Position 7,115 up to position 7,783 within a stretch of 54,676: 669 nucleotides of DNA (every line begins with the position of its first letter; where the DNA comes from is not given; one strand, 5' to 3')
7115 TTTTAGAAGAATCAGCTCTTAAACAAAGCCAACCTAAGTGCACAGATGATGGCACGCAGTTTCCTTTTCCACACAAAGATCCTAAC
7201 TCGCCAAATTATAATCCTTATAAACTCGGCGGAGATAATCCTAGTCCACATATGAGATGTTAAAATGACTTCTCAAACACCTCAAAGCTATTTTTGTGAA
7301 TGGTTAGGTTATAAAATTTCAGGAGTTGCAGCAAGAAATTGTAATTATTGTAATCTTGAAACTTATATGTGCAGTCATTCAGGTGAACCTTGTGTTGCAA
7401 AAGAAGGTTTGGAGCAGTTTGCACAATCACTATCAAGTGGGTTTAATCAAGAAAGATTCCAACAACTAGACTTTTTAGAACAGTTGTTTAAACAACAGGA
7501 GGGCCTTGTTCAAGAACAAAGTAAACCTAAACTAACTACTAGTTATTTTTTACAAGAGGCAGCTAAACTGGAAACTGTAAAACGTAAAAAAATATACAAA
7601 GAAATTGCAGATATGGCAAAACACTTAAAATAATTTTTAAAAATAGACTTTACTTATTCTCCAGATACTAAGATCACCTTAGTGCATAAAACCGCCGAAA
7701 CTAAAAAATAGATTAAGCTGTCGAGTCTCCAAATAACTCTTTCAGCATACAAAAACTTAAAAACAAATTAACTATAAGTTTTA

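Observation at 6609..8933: Tandem 'head-swapped' two-gene cassettes: variable-head protein with a constant Pro/Asn-rich tail, plus a small 5-Cys partner, each behind a repeated leader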

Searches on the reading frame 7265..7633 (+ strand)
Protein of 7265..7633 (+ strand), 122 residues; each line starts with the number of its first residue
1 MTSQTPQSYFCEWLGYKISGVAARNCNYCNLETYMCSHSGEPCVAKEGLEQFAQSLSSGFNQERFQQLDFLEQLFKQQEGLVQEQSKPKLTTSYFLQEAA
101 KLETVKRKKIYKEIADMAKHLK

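Call 6: search_protein_families(library=pfam, proteins=[window:7265-7633:+], max_evalue=1)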
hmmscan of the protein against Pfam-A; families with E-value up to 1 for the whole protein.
window:7265-7633:+ (122 aa): 0 families

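Call 7: search_protein_families(library=phrogs, proteins=[window:7265-7633:+], max_evalue=1)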
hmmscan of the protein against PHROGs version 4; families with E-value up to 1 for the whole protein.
window:7265-7633:+ (122 aa): 0 families

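Call 13: find_homologous_proteins(query=window:7265-7633:+, max_evalue=0.01)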
Query window:7265-7633:+ (122 aa): 10 proteins with E <= 0.01 among 12 candidates.
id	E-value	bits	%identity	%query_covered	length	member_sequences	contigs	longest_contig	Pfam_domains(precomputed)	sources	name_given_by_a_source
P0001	1.2e-75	269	100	100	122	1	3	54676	-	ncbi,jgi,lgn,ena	-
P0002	2.2e-62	226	86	100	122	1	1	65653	-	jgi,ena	-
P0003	3.1e-62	226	84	100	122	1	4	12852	-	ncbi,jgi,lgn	jgi:hypothetical protein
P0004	4.1e-24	103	50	100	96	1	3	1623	-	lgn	-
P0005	1.8e-22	97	57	79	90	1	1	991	-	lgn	-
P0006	3.8e-22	96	48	100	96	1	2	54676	-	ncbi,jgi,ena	-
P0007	4.6e-21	93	48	96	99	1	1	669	-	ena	-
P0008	2.8e-20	90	59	57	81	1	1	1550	-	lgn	-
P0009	1.4e-19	88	71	47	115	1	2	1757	-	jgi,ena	-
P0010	7.1e-18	83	72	44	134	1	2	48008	-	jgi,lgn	jgi:hypothetical protein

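Call 14: find_encoding_contigs(protein=P0002, flank=6000, max_places=3)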
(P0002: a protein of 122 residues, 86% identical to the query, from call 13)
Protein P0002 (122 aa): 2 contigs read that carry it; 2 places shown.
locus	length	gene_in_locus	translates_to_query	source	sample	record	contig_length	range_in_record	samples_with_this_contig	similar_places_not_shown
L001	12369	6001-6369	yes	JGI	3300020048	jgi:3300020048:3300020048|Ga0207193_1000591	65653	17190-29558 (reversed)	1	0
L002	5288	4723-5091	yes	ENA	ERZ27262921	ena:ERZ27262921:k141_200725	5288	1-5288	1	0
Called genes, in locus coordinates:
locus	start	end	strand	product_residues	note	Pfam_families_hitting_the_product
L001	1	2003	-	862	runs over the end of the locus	-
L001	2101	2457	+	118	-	-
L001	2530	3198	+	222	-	-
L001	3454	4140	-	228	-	-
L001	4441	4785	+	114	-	-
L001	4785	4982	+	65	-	-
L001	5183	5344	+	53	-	-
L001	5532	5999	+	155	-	-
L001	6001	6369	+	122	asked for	-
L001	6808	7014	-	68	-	-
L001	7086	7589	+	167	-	-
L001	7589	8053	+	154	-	PF13527:Acetyltransf_9 (weak), PF00583:Acetyltransf_1, PF13673:Acetyltransf_10, PF13508:Acetyltransf_7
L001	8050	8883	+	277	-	PF13495:Phage_int_SAM_4 (weak), PF00589:Phage_integrase, PF22823:MrpR_C_cat (weak)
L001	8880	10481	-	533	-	PF19289:PmbA_TldD_3rd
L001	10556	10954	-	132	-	-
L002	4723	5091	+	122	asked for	-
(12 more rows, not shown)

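Call 15: find_encoding_contigs(protein=P0003, flank=6000, max_places=4)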
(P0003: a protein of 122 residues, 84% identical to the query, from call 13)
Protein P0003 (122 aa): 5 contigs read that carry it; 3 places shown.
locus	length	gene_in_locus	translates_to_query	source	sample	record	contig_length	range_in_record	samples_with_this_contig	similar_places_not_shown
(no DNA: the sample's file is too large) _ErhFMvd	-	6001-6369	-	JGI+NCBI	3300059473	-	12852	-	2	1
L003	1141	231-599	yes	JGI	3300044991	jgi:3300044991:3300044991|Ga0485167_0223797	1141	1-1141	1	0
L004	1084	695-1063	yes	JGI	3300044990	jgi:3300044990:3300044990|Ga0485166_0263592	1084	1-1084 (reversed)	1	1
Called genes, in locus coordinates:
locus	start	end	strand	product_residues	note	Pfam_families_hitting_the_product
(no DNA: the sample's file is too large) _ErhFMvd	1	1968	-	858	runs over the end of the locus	PF04851:ResIII (weak), PF00270:DEAD, PF00271:Helicase_C, PF22590:Cas3-like_C_2 (weak), PF19306:WHD_Lhr, PF08494:DEAD_assoc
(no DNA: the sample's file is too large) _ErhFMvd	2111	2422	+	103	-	-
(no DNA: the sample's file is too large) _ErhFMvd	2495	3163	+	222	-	-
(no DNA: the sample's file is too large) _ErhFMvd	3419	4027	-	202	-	-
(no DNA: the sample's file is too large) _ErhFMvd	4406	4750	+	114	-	-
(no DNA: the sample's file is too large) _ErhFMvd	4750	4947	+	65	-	-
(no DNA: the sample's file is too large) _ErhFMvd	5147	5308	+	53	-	-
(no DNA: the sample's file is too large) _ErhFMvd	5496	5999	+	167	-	-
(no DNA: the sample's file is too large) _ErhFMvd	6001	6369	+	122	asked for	-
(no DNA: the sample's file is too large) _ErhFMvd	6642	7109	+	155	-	-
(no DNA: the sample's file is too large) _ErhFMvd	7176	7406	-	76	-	-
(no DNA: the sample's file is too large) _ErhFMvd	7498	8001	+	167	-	-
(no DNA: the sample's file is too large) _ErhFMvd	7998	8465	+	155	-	PF13527:Acetyltransf_9 (weak), PF00583:Acetyltransf_1, PF13673:Acetyltransf_10, PF13508:Acetyltransf_7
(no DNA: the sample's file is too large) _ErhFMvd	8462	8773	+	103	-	-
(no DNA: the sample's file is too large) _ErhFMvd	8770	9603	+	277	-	PF02899:Phage_int_SAM_1 (faint), PF13495:Phage_int_SAM_4 (weak), PF00589:Phage_integrase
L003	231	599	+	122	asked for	-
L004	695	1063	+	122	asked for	-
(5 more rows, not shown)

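Call 16: find_encoding_contigs(protein=P0010, flank=6000, max_places=3)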
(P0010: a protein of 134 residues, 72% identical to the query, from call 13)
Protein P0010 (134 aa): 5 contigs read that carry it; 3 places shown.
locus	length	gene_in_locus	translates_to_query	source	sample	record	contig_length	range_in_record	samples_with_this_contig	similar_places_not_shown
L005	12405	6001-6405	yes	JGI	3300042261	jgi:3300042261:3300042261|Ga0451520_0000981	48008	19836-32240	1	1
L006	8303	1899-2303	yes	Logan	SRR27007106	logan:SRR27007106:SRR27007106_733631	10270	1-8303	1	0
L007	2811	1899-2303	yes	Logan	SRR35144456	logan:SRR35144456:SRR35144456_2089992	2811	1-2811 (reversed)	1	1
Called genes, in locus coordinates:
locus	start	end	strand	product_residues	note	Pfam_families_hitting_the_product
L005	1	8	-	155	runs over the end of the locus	-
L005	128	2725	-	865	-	PF04851:ResIII (weak), PF00270:DEAD, PF00271:Helicase_C, PF22590:Cas3-like_C_2 (faint), PF19306:WHD_Lhr, PF08494:DEAD_assoc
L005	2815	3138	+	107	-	-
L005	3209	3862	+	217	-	-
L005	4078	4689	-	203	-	-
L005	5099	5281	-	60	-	-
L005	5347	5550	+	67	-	-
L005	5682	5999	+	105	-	-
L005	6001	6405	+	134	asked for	-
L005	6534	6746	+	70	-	-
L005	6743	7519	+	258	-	PF00239:Resolvase, PF07508:Recombinase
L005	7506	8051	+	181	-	PF07508:Recombinase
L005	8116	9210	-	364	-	PF03060:NMO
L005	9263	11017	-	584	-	-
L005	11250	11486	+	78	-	-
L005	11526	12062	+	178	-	PF07508:Recombinase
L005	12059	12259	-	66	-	-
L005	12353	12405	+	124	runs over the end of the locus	-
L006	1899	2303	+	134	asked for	-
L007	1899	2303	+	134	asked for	-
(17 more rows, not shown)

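Call 23: find_encoding_contigs(protein=P0009, flank=3000, max_places=3)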
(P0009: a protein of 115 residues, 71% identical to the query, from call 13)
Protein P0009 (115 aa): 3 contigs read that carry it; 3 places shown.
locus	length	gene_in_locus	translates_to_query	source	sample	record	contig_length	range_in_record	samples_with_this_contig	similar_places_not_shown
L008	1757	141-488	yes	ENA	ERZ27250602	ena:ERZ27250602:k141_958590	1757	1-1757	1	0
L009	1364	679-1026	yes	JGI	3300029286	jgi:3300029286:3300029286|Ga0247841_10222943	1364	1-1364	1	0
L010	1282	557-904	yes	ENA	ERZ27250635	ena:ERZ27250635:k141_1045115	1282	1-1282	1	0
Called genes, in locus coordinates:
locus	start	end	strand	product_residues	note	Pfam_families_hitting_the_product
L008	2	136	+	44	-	?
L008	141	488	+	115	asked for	-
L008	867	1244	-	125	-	-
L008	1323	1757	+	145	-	?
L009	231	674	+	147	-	-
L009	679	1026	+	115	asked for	-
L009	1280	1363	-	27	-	?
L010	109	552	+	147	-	-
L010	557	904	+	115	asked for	-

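Call 24: find_encoding_contigs(protein=P0004, flank=3000, max_places=3)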
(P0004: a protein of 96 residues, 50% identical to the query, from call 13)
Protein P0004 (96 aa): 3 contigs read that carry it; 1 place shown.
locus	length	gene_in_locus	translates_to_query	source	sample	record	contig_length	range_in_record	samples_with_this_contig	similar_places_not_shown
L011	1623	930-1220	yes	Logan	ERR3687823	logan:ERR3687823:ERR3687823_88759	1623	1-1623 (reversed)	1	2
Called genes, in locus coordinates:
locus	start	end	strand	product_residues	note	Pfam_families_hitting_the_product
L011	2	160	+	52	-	?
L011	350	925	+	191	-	-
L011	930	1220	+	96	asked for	-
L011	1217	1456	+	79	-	-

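Call 25: find_encoding_contigs(protein=P0008, flank=3000, max_places=3)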
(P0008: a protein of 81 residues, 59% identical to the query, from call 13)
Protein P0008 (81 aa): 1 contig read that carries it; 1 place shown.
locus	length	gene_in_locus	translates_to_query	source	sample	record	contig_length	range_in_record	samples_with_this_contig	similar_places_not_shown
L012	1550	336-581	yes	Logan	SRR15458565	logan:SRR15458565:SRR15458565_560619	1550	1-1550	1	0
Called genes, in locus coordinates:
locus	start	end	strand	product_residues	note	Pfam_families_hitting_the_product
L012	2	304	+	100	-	?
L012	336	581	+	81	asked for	-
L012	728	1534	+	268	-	PF00239:Resolvase, PF07508:Recombinase (weak)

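Call 29: find_related_loci(query=A2, collection=genome_contigs, flank=8000)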
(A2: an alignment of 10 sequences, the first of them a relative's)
Query A2 (122 aa) in genome_contigs; peptide patterns used: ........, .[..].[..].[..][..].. (x = any residue, [..] = any of these).
23 stretches matched a pattern, but none encodes a relative of the query by tblastn (E <= 1e-3).
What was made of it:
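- Tried and rejected: B scan of GTDB representative genomes: nothing (call 29).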

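Call 38: predict_structure(alignment_id=A2)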
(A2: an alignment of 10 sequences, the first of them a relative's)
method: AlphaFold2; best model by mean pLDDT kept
length: 122 residues; sequences in the alignment: 10
mean_pLDDT: 60.1   pTM: 0.29
mean pLDDT of the five models: 60.1, 55.4, 54.4, 53.5, 52.6
residues with pLDDT >= 90: 0; 70-90: 24; 50-70: 76; < 50: 22
segments of 3 or more residues with pLDDT < 50: 1-4, 79-88
pLDDT, mean of each block of 10 residues (from residue 1): 54 64 64 61 56 55 52 52 44 66 78 76 57
secondary structure, 60 per line:
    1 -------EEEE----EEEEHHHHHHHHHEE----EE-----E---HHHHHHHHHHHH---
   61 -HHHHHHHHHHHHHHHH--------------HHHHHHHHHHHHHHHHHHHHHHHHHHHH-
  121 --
elements in order: E8-11 E16-19 H20-28 H46-57 H62-77 H92-119

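Call 40: search_protein_representatives(alignment_id=A2)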
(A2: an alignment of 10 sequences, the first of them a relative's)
Query: 10 sequences, 96 profile positions. Proteins with E-value up to 0.001 (for the whole library): 32; up to 1e-10: 27; up to 1e-30: 4. The best 32 are listed.
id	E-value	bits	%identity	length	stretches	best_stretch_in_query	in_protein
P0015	6.9e-41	154.3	-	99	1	1-93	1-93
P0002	5.2e-40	151.5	-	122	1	1-96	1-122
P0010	8.6e-35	134.8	-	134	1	2-95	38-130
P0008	3.0e-31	123.5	-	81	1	5-79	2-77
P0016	5.6e-28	113.0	-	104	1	5-95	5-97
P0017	3.3e-27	110.5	-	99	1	1-95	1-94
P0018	1.2e-25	105.5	-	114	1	1-95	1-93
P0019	1.6e-25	105.1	-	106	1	1-73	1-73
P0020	4.2e-23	97.3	-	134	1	10-92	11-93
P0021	8.1e-23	96.4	-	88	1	7-84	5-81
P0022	3.1e-22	94.5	-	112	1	5-77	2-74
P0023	1.2e-21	92.7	-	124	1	6-63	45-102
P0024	4.0e-21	91.0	-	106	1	5-77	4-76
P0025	9.0e-21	89.9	-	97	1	4-64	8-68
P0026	1.0e-20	89.7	-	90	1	6-66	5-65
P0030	8.0e-20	86.8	-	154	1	3-87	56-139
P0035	6.1e-16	74.4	-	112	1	1-66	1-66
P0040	6.9e-10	55.0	-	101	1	9-67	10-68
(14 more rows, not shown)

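Call 49: search_protein_families(library=pfam, proteins=[L005:6743-7519:+, L005:7506-8051:+, L012:728-1534:+, L005:5682-5999:+, L009:231-674:+], max_evalue=0.1)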
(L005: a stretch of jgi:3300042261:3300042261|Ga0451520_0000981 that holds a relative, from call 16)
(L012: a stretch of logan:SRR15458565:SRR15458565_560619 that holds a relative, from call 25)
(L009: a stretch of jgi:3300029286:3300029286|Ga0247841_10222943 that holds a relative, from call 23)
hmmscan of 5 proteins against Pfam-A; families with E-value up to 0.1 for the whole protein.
L005:6743-7519:+ (258 aa): 7 families
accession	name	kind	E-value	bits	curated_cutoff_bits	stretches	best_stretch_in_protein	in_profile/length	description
PF00239.26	Resolvase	-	4.6e-39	134.3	23.3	1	12-158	1-143/145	Resolvase, N terminal domain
PF07508.19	Recombinase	-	4e-10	40.3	21.1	1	179-254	1-101/102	Recombinase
PF13518.12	HTH_28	-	0.00026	21.5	25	1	187-217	4-34/52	Helix-turn-helix domain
PF04255.20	DUF433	-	0.0033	17.7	23.6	1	185-216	21-53/56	Protein of unknown function (DUF433)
PF02796.21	HTH_7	-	0.048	14.2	23.8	0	181-213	7-39/45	Helix-turn-helix domain of resolvase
PF08765.17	Mor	-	0.05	14.1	24.9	0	185-218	62-94/107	Mor transcription activator family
PF13384.12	HTH_23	-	0.091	13.1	24.6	0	188-217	10-39/50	Homeodomain-like domain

L005:7506-8051:+ (181 aa): 5 families
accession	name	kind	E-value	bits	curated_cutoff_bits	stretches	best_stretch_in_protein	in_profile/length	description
PF07508.19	Recombinase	-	4.7e-08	33.6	21.1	1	105-178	2-99/102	Recombinase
PF08765.17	Mor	-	0.025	15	24.9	1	110-143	62-93/107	Mor transcription activator family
PF02132.21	RecR_ZnF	-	0.038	14.3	22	0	30-43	3-13/21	RecR, Cys4-zinc finger domain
PF08280.17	HTH_Mga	-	0.049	14.1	23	0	120-150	18-50/59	M protein trans-acting positive regulator (MGA) HTH domain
PF13412.12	HTH_24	-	0.054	13.5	21.9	0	120-142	16-38/48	Winged helix-turn-helix DNA-binding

L012:728-1534:+ (268 aa): 2 families
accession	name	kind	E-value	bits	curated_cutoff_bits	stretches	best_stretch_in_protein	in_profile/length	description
PF00239.26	Resolvase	-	8.5e-45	152.8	23.3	1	21-168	1-144/145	Resolvase, N terminal domain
PF07508.19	Recombinase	-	2.2e-06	28.3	21.1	1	213-264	28-101/102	Recombinase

L005:5682-5999:+ (105 aa): 0 families

L009:231-674:+ (147 aa): 0 families
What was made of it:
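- Closest known: SCC-type cassette chromosome elements moved by Ccr serine recombinases. Different: The enzymes are ~260 aa. Pfam finds only the Resolvase and Recombinase domains (call 49), so the zinc-ribbon/coiled-coil C-terminus of large serine recombinases is presumably lacking (inferred from length).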

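Call 50: find_encoding_contigs(protein=P0030, flank=5000, max_places=3)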
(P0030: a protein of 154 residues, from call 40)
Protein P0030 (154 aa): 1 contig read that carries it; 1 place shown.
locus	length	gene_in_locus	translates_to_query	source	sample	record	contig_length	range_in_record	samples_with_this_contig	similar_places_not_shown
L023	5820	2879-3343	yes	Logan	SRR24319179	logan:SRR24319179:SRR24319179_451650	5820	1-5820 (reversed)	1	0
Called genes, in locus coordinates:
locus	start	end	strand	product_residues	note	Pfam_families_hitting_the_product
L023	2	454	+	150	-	?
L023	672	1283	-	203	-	-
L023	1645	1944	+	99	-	-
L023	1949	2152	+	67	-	-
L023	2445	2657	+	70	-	-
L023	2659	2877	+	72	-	-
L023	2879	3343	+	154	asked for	-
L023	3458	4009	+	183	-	PF00583:Acetyltransf_1, PF13673:Acetyltransf_10, PF13508:Acetyltransf_7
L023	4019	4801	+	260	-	PF00239:Resolvase, PF07508:Recombinase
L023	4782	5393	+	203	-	PF01844:HNH, PF07508:Recombinase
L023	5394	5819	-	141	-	?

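Call 51: find_encoding_contigs(protein=P0022, flank=5000, max_places=3)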
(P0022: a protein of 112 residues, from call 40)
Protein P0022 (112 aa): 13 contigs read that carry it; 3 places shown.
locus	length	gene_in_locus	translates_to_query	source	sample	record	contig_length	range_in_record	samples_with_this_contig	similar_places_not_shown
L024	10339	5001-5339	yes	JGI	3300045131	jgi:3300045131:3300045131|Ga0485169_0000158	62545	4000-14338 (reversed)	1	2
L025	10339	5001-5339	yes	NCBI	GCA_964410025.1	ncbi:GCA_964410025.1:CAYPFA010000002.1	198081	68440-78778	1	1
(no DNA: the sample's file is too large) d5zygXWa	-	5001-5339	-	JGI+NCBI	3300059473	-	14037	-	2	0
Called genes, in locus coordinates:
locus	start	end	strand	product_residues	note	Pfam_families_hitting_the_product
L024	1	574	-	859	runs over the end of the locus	PF04851:ResIII (weak), PF00270:DEAD, PF22590:Cas3-like_C_2 (faint), PF00271:Helicase_C, PF19306:WHD_Lhr, PF08494:DEAD_assoc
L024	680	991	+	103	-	-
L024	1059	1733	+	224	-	-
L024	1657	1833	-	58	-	-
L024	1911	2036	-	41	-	-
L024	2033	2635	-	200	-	-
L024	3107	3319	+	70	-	-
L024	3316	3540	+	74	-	-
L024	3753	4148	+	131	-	-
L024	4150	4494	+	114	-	-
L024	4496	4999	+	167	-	-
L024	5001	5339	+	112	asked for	-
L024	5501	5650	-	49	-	-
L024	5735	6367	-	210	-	PF02666:PS_Dcarbxylase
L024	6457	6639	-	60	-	PF23477:zf_Tbcl_2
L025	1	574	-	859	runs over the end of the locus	PF04851:ResIII (weak), PF00270:DEAD, PF22590:Cas3-like_C_2 (faint), PF00271:Helicase_C, PF19306:WHD_Lhr, PF08494:DEAD_assoc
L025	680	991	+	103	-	-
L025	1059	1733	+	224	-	-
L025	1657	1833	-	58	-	-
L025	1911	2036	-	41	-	-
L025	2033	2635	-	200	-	-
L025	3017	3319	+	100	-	-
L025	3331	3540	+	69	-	-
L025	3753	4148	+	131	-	-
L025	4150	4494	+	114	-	-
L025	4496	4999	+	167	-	-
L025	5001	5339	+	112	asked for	-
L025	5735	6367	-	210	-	PF02666:PS_Dcarbxylase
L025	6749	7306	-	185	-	PF00160:Pro_isomerase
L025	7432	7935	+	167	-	-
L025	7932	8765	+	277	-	PF13495:Phage_int_SAM_4 (weak), PF00589:Phage_integrase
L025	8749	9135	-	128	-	-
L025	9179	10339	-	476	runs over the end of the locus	-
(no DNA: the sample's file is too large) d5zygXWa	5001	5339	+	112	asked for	-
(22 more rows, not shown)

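Call 61: search_protein_families(library=ncbifam, proteins=[L005:6743-7519:+, window:7265-7633:+], max_evalue=0.01)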
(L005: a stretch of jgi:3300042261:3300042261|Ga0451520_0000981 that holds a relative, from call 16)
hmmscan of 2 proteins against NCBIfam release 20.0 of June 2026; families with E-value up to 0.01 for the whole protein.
L005:6743-7519:+ (258 aa): 7 families
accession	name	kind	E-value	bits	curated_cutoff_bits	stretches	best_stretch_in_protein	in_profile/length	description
NF047343.1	SCCmet_CcrB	equivalog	9.3e-41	140.1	900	1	8-227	5-238/542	cassette chromosome recombinase CcrB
NF047347.1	SCCmet_CcrC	equivalog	2.4e-31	108.9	900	1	11-194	4-195/558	cassette chromosome recombinase CcrC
NF041201.1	recomb_XisF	equivalog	2.4e-26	92.7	375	1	15-255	4-278/465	fdxN element excision recombinase XisF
NF047344.1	SCCmet_CcrA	equivalog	1.6e-16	60.5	700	1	15-251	7-247/442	cassette chromosome recombinase CcrA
NF033518.0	transpos_IS607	equivalog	2.3e-12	46.8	110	1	7-136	51-175/187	IS607 family transposase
NF049883.1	resolv_YneB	equivalog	4e-11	42.8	175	1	11-204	1-188/211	YneB family resolvase-like protein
NF009949.0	PRK13413.1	equivalog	6.8e-10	39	272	1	14-218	4-195/203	master DNA invertase Mpi family serine-type recombinase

window:7265-7633:+ (122 aa): 0 families

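Call 68: find_related_loci(query=A2, collection=viral_contigs, flank=8000)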
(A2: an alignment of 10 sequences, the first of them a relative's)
Query A2 (122 aa) in viral_contigs; peptide patterns used: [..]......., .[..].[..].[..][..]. (x = any residue, [..] = any of these).
26 stretches matched a pattern, but none encodes a relative of the query by tblastn (E <= 1e-3).

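Call 73: search_solved_structures(query=A2, max_evalue=10)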
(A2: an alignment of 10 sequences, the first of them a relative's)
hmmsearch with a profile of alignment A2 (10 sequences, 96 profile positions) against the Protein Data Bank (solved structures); distinct sequences matched with E-value up to 10: 5.
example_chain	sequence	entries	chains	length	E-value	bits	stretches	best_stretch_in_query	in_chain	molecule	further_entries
7pzy_p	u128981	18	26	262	0.33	14.3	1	51-93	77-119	60S ribosomal protein L8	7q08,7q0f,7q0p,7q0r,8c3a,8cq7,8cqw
7r81_J1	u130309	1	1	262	0.89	12.9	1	50-93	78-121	60S ribosomal protein L8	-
8jwd_A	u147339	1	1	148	0.95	12.8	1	30-71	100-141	histidine kinase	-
9spj_J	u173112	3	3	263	1.3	12.4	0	51-93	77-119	60S ribosomal protein L8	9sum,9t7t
9e5c_7t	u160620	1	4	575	3.9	10.9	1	26-96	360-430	ODAD1 central coiled coil region domain-containing protein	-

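Call 82: search_protein_families(library=padloc, proteins=[window:7265-7633:+, L025:3753-4148:+], max_evalue=0.01)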
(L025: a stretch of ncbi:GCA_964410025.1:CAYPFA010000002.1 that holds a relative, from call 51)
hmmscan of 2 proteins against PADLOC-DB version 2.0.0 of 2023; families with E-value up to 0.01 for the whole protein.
window:7265-7633:+ (122 aa): 0 families

L025:3753-4148:+ (131 aa): 0 families
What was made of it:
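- Closest known: Polymorphic toxin loci with orphan modules. Different: Here no toxin or immunity domain is detectable (calls 6, 49, 82).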

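Call 97: find_encoding_contigs(protein=P0023, flank=5000, max_places=2)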
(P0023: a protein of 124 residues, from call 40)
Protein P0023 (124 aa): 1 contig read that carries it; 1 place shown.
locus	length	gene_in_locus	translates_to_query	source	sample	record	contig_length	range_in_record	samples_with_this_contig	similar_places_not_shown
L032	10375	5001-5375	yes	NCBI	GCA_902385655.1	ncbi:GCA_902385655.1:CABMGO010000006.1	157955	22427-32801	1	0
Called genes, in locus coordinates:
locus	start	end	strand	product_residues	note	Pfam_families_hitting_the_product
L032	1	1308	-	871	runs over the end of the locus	PF04851:ResIII (faint), PF00270:DEAD, PF00271:Helicase_C, PF22590:Cas3-like_C_2 (faint), PF19306:WHD_Lhr, PF08494:DEAD_assoc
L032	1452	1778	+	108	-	-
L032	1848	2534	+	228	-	-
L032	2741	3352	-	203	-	-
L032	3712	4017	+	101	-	-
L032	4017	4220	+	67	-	-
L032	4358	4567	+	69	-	-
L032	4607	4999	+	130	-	-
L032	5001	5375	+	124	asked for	-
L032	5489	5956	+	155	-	-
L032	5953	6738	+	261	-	PF00239:Resolvase, PF07508:Recombinase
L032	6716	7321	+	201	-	PF01844:HNH, PF14279:HNH_5 (weak), PF07508:Recombinase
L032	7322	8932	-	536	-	PF19289:PmbA_TldD_3rd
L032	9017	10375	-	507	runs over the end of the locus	-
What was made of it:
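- Sister lineages have a serine recombinase in that slot instead (calls 50, 97).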
